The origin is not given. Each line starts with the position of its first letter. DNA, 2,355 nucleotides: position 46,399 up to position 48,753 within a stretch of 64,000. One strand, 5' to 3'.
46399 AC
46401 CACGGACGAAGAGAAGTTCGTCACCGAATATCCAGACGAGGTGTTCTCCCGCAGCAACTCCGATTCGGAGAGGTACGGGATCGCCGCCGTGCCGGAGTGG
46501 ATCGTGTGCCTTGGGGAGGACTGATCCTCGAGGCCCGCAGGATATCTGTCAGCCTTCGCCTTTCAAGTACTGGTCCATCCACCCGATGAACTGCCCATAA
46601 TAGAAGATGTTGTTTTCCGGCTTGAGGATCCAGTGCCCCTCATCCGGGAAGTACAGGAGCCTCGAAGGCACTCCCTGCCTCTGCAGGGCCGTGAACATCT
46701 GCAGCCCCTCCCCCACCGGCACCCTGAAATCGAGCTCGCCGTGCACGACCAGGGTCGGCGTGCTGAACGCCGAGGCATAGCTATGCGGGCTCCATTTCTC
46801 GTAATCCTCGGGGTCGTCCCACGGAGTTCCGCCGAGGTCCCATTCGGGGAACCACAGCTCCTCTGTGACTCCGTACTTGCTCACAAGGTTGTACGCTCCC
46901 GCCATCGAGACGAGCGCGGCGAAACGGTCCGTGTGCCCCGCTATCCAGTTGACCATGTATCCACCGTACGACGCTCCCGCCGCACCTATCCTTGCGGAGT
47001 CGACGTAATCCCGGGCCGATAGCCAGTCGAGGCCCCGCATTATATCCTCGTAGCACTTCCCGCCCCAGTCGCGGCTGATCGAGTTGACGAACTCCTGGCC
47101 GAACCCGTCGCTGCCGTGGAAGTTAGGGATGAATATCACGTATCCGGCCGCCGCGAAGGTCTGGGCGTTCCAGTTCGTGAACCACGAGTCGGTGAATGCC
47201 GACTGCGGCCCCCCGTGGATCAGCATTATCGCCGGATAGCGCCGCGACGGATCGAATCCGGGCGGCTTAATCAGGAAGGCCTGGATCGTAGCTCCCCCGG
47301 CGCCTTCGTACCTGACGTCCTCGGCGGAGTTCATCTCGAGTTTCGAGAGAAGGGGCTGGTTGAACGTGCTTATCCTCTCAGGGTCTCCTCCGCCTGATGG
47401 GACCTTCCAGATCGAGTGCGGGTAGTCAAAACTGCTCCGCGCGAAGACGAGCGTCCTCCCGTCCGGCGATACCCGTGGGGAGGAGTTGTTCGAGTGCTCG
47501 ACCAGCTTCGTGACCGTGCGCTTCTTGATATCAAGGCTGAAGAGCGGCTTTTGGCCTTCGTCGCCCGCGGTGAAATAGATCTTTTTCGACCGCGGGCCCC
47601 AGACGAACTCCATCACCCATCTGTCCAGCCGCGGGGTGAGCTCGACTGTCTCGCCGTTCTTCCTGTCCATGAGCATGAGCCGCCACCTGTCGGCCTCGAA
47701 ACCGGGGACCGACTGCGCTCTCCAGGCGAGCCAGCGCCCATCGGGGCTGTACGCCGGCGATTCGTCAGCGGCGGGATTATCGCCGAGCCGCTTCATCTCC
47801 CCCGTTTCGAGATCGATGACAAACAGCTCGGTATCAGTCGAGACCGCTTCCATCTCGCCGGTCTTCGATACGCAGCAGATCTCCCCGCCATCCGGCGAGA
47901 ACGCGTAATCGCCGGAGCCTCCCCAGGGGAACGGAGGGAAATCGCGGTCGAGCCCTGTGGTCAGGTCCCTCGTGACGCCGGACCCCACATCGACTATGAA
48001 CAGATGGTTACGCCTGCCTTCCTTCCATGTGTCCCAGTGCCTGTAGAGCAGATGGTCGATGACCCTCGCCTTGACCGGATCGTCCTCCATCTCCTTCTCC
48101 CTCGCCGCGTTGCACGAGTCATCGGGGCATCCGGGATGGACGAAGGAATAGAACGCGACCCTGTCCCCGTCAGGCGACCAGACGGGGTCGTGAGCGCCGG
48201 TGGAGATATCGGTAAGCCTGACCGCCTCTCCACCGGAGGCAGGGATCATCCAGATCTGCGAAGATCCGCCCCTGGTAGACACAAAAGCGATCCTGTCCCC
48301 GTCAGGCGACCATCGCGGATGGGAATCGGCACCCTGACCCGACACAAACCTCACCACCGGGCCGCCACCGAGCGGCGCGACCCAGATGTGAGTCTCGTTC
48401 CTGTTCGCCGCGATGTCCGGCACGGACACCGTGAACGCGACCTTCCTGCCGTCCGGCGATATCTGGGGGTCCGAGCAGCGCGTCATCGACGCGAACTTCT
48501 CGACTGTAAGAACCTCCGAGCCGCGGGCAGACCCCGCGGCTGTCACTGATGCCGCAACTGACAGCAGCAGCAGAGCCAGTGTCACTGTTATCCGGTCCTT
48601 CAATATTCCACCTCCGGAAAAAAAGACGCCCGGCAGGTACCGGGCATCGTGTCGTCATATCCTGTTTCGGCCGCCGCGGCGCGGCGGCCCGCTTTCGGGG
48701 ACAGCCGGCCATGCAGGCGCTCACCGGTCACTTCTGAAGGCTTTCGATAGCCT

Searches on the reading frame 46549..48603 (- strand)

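Call 7: search_protein_families(library=pfam, proteins=[window:46549-48603:-])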
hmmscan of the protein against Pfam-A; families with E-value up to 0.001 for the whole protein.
window:46549-48603:- (684 aa): 11 families
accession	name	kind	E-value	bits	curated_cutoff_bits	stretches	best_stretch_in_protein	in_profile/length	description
PF00326.27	Peptidase_S9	-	7.3e-64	215.6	22.6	1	475-682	3-212/213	Prolyl oligopeptidase family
PF07676.18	PD40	-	6.5e-32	109.2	20.9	4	85-119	3-38/38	WD40-like Beta Propeller Repeat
PF00930.27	DPPIV_N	-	1.5e-10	40.8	22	0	49-132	1-80/354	Dipeptidyl peptidase IV (DPP IV) N-terminal region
PF20434.5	BD-FAE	-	1.8e-08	34.6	26.8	1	454-638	11-213/215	BD-FAE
PF00561.26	Abhydrolase_1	-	2.1e-08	34.5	25.8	0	457-571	1-103/245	alpha/beta hydrolase fold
PF01738.24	DLH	-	2.7e-08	34.1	21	1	480-665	34-194/217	Dienelactone hydrolase family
PF02129.25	Peptidase_S15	-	2.3e-07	31.2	23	1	440-575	5-134/262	X-Pro dipeptidyl-peptidase (S15 family)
PF25174.1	Beta-prop_THOC3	-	3.5e-06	26.7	305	0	252-401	63-200/272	THOC3 beta-propeller domain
PF00756.26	Esterase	-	2.4e-05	24.7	22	1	441-607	9-168/251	Putative esterase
PF05448.18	AXE1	-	4.6e-05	22.8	21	0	426-566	55-205/321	Acetyl xylan esterase (AXE1)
PF08840.17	BAAT_C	-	0.00054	20.5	20.9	0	524-587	9-72/210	BAAT / Acyl-CoA thioester hydrolase C terminal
